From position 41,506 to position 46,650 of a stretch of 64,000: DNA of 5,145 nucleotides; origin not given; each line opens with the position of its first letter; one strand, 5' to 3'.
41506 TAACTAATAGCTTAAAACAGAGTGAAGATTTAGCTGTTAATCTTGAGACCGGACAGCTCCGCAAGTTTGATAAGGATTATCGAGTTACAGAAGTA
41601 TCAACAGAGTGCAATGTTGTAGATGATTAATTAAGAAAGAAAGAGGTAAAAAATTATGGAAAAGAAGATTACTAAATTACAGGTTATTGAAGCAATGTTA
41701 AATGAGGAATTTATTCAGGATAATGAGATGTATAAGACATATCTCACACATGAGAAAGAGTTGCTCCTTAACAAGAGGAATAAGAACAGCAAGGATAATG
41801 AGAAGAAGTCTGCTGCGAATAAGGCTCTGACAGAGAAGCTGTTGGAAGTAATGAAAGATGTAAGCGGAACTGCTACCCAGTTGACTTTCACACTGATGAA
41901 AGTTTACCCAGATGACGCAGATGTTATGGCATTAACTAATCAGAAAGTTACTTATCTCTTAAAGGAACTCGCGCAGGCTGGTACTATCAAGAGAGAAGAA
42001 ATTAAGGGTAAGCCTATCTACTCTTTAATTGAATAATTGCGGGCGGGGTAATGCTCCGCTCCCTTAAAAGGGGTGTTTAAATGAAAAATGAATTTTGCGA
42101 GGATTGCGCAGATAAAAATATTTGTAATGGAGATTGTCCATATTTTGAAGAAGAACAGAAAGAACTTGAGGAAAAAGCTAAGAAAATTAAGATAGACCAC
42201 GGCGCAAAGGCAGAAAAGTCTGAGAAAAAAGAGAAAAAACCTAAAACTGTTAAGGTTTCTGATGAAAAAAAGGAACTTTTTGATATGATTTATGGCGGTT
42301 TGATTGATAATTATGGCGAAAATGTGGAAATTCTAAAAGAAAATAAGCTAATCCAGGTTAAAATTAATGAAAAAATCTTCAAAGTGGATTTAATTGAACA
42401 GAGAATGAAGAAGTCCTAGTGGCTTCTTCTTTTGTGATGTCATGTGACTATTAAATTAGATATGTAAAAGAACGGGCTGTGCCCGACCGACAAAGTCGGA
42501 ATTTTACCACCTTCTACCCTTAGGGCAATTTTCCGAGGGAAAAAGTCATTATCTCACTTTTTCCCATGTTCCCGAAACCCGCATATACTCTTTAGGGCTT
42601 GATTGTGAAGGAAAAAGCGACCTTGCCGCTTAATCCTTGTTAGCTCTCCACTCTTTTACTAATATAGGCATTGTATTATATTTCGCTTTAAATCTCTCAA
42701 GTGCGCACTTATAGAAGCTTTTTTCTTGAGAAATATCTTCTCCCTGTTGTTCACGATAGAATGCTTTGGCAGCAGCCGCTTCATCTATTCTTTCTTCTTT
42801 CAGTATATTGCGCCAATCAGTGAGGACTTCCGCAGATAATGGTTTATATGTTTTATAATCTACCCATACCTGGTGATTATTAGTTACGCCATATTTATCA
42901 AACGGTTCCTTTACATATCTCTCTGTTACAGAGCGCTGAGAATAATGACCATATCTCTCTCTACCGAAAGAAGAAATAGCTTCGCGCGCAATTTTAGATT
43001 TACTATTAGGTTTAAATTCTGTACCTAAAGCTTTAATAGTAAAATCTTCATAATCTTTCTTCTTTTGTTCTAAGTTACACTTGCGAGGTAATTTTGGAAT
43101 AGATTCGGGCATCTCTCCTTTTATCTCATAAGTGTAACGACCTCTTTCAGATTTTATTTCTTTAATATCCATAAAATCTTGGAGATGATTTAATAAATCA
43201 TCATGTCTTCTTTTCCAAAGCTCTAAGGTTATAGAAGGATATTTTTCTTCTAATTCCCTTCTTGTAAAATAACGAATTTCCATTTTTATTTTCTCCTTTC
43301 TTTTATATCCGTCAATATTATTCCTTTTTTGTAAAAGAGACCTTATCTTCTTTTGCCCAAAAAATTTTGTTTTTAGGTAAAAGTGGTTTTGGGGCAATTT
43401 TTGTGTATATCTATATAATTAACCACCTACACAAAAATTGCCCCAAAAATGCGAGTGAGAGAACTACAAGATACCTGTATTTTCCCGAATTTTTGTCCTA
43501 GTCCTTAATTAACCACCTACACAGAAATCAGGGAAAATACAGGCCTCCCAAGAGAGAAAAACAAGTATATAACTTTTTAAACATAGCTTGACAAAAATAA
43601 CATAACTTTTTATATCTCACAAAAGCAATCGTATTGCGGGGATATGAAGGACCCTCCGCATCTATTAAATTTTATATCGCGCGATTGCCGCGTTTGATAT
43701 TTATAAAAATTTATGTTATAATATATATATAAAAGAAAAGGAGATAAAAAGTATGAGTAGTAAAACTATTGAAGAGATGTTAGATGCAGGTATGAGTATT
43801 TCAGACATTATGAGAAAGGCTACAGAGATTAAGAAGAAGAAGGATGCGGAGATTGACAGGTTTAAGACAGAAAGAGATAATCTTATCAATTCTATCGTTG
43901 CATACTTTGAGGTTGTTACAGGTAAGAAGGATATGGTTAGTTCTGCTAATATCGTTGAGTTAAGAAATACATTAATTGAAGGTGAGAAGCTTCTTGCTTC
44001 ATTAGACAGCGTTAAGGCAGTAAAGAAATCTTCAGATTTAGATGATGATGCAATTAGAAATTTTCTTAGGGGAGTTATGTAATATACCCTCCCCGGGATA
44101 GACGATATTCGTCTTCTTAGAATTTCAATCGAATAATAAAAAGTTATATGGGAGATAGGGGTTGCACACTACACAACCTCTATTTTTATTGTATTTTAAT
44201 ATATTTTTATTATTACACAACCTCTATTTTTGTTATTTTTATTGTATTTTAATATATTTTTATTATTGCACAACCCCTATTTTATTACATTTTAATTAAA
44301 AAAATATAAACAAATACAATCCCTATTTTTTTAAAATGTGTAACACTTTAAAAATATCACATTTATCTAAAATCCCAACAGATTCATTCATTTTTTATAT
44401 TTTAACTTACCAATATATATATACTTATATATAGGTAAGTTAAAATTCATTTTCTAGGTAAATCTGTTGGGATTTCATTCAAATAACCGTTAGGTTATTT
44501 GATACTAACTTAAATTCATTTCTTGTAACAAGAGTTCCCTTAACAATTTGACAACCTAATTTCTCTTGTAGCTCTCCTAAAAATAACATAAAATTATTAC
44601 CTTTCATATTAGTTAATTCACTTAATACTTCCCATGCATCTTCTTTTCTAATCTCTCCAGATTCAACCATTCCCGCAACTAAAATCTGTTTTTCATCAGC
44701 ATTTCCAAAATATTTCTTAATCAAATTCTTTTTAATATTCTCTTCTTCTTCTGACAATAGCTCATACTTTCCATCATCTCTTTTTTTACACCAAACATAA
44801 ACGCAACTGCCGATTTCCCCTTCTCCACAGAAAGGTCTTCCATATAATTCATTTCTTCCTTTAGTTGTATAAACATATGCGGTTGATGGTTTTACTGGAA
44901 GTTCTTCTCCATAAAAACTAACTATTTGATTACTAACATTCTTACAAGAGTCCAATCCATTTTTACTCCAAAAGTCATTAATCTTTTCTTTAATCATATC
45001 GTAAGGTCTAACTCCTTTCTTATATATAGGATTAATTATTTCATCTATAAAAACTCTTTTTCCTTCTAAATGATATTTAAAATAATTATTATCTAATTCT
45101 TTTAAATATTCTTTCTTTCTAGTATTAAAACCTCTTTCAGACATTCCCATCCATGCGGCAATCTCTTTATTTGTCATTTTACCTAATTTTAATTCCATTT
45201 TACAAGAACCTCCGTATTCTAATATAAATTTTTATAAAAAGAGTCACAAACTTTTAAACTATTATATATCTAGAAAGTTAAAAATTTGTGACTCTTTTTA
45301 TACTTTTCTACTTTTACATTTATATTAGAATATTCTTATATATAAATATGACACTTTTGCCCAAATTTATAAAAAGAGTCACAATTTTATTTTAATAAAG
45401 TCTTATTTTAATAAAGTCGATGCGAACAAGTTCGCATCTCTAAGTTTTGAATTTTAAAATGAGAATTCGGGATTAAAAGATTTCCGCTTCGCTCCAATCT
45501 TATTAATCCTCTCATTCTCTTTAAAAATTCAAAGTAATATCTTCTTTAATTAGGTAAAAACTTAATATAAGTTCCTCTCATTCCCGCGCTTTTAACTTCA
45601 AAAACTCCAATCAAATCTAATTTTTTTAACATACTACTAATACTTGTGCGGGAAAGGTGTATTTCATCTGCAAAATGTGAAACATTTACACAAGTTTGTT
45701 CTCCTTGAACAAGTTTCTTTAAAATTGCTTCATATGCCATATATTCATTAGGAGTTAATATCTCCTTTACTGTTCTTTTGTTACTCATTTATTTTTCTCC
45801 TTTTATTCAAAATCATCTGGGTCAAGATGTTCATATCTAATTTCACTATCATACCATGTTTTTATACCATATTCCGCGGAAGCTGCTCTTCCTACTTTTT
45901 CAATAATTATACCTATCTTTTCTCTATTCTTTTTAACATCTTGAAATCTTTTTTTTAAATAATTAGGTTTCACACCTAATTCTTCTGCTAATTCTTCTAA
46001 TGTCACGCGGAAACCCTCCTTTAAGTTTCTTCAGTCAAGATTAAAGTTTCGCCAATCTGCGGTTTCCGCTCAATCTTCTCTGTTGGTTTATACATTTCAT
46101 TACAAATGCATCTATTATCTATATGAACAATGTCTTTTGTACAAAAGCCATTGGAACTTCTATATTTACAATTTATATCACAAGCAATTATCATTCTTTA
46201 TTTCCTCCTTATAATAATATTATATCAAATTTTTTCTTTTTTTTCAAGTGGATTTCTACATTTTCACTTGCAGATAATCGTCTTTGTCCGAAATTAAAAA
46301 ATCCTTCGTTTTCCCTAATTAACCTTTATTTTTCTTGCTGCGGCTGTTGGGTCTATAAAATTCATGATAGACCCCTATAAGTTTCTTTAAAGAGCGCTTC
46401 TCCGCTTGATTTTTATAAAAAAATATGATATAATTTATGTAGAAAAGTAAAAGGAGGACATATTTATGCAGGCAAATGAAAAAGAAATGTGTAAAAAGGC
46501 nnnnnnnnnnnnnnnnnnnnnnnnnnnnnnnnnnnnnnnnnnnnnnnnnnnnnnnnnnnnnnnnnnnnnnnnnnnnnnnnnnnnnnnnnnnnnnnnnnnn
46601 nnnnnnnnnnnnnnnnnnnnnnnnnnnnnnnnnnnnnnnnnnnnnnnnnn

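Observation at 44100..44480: AT-rich tandem iterons plus a roughly 95-bp palindrome next to an HTH protein gene: candidate replication origin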

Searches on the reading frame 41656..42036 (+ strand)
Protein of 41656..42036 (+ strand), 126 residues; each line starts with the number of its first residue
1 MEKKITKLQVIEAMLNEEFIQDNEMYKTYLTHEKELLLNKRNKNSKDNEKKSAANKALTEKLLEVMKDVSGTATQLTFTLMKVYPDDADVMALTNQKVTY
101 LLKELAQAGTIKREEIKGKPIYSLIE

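Call 10: search_protein_families(library=pfam, proteins=[window:41656-42036:+], max_evalue=0.1)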
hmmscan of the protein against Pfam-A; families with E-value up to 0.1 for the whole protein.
window:41656-42036:+ (126 aa): 2 families
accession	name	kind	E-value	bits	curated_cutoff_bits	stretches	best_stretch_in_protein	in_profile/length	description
PF15191.11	Synaptonemal_3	-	0.019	15.3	27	1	49-91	15-59/92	Synaptonemal complex central element protein 3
PF05773.27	RWD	-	0.042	14.5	22.8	1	8-99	7-78/112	RWD domain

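Call 11: search_protein_families(library=phrogs, proteins=[window:41656-42036:+], max_evalue=0.01)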
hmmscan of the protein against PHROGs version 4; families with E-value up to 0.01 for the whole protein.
window:41656-42036:+ (126 aa): 0 families

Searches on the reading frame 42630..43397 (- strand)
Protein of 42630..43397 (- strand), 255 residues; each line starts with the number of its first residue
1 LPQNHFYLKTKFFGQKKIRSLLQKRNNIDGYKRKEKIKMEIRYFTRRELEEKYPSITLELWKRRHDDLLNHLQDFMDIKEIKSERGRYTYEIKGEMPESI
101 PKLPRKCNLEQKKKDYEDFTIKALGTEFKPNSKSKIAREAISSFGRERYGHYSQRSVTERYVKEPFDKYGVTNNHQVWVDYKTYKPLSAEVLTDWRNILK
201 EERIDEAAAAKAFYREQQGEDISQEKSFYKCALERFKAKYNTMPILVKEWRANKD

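Call 10: search_protein_families(library=pfam, proteins=[window:42630-43397:-], max_evalue=0.1)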
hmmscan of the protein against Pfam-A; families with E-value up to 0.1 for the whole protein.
window:42630-43397:- (255 aa): 1 family
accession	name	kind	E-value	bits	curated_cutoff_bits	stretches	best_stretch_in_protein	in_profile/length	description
PF14239.11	RRXRR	-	0.031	14.6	25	1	15-87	83-155/174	RRXRR protein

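Call 11: search_protein_families(library=phrogs, proteins=[window:42630-43397:-], max_evalue=0.01)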
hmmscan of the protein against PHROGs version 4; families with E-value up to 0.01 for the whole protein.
window:42630-43397:- (255 aa): 0 families

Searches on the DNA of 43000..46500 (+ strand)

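Call 5: search_dna_similar(query=window:43000-46500:+, collection=phages, mode=distant)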
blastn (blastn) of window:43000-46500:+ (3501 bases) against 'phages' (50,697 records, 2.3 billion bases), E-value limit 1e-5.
No match.

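Call 107: search_rna_families(source=window, start=43900, end=44700, threshold=evalue, max_evalue=1)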
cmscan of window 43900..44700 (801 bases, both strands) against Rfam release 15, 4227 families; matches with E-value up to 1: 1.
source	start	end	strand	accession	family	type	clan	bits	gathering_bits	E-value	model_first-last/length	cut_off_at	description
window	44399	44446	-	RF04176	mir-3149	Gene; miRNA;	-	19.9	100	0.66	1-83/83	no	mir-3149 microRNA precursor family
